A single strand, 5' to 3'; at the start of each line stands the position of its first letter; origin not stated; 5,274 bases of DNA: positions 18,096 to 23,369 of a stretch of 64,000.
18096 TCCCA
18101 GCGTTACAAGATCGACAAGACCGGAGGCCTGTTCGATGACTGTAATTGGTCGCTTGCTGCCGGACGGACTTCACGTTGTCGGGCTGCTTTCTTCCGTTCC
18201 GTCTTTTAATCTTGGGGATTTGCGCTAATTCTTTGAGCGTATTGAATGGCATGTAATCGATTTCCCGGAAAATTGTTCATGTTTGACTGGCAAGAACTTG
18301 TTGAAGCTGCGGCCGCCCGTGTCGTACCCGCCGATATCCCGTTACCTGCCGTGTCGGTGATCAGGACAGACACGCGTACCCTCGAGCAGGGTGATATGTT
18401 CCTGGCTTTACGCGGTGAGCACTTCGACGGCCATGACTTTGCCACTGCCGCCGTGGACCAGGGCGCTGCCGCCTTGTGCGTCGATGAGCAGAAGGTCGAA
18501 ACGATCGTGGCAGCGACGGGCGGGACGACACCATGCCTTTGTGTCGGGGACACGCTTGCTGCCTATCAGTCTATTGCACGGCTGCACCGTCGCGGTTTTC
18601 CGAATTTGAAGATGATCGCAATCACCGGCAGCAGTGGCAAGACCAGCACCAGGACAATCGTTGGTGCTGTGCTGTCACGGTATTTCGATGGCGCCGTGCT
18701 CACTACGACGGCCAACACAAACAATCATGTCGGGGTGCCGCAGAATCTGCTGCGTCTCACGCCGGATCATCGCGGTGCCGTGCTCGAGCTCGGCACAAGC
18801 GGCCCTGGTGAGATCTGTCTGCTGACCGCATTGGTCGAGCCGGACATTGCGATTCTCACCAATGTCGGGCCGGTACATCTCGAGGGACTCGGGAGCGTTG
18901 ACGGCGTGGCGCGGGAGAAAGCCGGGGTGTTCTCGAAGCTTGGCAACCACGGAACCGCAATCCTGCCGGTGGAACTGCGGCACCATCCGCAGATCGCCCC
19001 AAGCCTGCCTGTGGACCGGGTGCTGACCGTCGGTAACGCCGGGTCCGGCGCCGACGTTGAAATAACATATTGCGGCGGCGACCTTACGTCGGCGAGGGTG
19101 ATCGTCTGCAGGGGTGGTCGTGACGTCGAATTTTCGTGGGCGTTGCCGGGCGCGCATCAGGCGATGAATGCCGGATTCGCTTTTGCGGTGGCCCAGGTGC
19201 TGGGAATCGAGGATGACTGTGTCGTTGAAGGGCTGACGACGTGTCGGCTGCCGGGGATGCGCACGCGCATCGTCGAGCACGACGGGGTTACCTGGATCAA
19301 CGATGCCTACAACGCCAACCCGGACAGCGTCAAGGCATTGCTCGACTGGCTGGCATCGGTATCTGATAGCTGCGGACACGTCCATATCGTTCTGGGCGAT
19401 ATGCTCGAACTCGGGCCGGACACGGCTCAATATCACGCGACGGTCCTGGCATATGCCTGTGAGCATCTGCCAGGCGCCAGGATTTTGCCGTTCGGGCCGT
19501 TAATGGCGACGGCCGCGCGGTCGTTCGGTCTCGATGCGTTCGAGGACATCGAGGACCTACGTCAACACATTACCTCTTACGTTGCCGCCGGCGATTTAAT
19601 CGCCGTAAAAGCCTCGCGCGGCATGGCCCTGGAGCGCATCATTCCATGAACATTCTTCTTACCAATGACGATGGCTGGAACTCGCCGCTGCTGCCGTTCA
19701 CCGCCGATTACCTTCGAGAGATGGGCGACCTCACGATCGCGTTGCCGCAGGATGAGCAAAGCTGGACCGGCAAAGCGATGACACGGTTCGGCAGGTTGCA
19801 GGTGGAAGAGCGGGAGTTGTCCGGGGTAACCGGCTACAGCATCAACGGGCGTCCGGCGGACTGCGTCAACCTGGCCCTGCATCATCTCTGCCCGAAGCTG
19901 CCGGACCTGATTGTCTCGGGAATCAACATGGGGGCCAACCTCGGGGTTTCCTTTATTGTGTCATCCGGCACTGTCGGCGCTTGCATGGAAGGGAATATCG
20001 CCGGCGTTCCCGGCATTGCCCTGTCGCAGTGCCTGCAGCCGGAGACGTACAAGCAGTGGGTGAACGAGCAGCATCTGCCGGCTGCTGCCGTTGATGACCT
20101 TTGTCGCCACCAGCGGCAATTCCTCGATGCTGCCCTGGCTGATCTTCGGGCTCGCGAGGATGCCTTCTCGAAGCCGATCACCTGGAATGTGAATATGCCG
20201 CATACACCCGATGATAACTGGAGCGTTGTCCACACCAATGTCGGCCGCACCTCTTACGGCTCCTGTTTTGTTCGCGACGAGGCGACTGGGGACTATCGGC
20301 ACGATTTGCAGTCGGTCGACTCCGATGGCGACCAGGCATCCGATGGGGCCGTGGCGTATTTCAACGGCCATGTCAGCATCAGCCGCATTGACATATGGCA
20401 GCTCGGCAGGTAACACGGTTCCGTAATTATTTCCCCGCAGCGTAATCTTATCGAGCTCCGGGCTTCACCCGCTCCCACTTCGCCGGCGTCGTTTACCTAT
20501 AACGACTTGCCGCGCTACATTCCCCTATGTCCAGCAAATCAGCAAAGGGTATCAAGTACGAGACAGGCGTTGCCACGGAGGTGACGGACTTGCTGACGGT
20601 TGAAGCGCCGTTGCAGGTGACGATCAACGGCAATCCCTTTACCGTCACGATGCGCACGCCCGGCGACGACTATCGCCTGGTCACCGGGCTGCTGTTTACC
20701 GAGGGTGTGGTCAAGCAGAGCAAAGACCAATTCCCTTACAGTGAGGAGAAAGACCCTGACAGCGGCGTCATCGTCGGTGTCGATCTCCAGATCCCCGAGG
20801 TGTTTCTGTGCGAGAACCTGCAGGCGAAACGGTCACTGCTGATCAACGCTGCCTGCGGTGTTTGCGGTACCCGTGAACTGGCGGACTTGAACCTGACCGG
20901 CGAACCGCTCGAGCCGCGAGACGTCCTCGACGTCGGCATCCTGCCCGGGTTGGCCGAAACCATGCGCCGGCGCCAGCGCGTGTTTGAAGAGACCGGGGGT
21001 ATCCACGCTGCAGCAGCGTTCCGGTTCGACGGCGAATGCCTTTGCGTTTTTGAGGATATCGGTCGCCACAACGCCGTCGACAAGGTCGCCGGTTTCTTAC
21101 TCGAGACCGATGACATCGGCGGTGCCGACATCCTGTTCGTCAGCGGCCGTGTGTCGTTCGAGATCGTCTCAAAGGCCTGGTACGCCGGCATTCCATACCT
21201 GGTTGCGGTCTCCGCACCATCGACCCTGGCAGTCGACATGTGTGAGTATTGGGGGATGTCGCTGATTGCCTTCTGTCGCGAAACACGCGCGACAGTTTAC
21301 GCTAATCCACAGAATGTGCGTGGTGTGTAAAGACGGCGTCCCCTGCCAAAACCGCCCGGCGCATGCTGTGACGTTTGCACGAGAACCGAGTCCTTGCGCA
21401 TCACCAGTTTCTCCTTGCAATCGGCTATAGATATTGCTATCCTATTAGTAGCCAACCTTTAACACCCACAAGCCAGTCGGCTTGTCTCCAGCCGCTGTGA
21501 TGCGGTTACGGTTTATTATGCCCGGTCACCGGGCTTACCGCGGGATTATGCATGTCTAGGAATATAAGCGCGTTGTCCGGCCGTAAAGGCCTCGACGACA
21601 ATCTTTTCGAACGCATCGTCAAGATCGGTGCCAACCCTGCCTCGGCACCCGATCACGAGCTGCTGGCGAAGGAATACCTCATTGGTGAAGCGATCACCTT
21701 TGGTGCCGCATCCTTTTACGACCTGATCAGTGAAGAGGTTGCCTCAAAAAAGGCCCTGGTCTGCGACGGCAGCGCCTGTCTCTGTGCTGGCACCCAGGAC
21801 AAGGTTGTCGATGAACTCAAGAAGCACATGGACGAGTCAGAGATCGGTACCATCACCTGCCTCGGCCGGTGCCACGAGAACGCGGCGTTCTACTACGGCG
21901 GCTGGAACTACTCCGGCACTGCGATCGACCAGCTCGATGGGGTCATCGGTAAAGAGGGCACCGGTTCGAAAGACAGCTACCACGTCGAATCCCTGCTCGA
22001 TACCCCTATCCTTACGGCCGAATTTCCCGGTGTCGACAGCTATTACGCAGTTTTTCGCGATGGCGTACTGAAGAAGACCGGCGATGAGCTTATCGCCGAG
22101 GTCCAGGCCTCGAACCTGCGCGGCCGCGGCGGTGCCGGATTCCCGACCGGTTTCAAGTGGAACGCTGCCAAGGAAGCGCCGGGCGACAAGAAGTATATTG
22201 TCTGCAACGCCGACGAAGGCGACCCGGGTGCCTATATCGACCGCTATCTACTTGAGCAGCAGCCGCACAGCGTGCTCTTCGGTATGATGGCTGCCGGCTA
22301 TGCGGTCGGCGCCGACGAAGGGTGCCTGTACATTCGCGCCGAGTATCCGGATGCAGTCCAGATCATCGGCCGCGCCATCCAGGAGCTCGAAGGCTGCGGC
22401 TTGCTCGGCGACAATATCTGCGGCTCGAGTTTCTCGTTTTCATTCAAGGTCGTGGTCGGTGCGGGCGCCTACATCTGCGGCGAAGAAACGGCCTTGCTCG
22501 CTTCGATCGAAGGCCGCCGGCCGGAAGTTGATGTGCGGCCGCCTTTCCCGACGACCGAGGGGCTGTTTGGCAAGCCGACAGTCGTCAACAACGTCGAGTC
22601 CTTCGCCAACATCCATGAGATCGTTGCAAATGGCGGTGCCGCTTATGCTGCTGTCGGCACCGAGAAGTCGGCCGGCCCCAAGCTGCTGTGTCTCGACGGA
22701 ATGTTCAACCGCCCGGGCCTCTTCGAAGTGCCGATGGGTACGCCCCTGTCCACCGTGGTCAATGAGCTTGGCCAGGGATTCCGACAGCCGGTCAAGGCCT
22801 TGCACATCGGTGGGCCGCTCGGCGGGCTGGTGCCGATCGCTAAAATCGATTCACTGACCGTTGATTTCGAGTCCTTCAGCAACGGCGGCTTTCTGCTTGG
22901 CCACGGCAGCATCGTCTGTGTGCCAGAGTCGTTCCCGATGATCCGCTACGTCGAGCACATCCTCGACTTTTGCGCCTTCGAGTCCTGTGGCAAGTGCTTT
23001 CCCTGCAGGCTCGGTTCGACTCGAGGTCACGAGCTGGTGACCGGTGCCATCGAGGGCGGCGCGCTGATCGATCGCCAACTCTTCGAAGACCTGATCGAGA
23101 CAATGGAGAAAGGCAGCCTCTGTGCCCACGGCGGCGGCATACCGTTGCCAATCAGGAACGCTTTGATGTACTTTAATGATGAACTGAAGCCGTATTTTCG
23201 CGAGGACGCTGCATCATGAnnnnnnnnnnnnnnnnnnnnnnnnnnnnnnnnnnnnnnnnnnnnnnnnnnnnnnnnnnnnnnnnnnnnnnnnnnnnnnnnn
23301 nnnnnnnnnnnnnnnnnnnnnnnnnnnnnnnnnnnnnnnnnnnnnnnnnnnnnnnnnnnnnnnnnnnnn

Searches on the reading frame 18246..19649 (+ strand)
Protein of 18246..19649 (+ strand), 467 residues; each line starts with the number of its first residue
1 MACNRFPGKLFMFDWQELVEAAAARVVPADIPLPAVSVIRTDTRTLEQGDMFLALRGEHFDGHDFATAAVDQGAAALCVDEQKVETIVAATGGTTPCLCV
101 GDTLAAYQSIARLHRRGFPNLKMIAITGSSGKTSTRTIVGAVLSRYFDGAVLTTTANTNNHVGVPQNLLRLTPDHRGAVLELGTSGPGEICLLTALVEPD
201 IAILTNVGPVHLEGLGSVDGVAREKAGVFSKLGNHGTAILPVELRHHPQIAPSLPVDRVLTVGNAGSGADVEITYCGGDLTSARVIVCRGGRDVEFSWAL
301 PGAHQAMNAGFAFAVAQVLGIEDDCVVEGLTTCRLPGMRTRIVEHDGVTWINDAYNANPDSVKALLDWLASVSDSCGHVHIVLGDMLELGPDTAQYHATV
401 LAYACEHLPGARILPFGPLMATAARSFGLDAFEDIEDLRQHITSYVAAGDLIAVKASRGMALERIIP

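Call 46: search_protein_families(library=pfam, proteins=[window:18246-19649:+], max_evalue=0.00001)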
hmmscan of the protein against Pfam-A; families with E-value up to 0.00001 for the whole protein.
window:18246-19649:+ (467 aa): 3 families
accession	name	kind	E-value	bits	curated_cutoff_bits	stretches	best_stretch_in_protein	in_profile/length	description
PF08245.18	Mur_ligase_M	-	1.5e-32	113.6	24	1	126-316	1-200/200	Mur ligase middle domain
PF02875.26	Mur_ligase_C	-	8.9e-18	65.8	28.4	1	339-458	2-127/127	Mur ligase, glutamate ligase domain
PF01225.30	Mur_ligase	-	1.1e-08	35.8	21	1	37-85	3-57/95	Mur ligase family, catalytic domain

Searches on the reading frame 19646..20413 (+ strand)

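Call 46: search_protein_families(library=pfam, proteins=[window:19646-20413:+], max_evalue=0.00001)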
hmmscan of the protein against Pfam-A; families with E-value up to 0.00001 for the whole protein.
window:19646-20413:+ (255 aa): 1 family
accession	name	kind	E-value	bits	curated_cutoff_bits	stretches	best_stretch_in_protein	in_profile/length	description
PF01975.23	SurE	-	1.8e-46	158.8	22.1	1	3-204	1-187/189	Survival protein SurE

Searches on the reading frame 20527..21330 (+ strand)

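Call 46: search_protein_families(library=pfam, proteins=[window:20527-21330:+], max_evalue=0.00001)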
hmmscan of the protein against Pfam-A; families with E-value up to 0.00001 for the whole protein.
window:20527-21330:+ (267 aa): 1 family
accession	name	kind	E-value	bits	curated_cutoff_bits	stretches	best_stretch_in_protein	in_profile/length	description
PF02634.21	FdhD-NarQ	-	5.8e-57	193.6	27.2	1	25-264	2-236/237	FdhD/NarQ family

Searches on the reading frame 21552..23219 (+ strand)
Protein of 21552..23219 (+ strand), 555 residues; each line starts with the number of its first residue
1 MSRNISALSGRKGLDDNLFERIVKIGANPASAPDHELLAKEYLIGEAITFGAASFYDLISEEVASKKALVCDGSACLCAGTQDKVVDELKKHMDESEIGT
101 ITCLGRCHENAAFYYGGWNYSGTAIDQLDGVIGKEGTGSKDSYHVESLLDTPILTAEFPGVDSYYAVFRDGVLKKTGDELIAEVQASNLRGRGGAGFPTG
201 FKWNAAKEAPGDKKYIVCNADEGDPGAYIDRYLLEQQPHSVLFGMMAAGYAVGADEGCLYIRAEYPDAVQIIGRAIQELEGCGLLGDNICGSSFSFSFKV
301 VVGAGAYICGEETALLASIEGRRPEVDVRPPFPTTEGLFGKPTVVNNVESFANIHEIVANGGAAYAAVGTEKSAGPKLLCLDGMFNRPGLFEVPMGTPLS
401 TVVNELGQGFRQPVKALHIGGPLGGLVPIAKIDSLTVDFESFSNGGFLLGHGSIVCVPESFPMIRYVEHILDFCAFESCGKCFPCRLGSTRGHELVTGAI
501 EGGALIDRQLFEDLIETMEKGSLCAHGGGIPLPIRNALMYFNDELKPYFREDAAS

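Call 46: search_protein_families(library=pfam, proteins=[window:21552-23219:+], max_evalue=0.00001)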
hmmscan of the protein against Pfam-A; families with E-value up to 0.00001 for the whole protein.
window:21552-23219:+ (555 aa): 2 families
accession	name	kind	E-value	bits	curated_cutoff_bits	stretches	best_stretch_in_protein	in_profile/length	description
PF01512.22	Complex1_51K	-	6.8e-43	146.6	31.2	1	184-355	1-149/150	Nuo51 FMN-binding domain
PF10589.14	NADH_4Fe-4S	-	5.4e-20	71.5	23.5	1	467-546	3-83/85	NADH-ubiquinone oxidoreductase-F iron-sulfur binding region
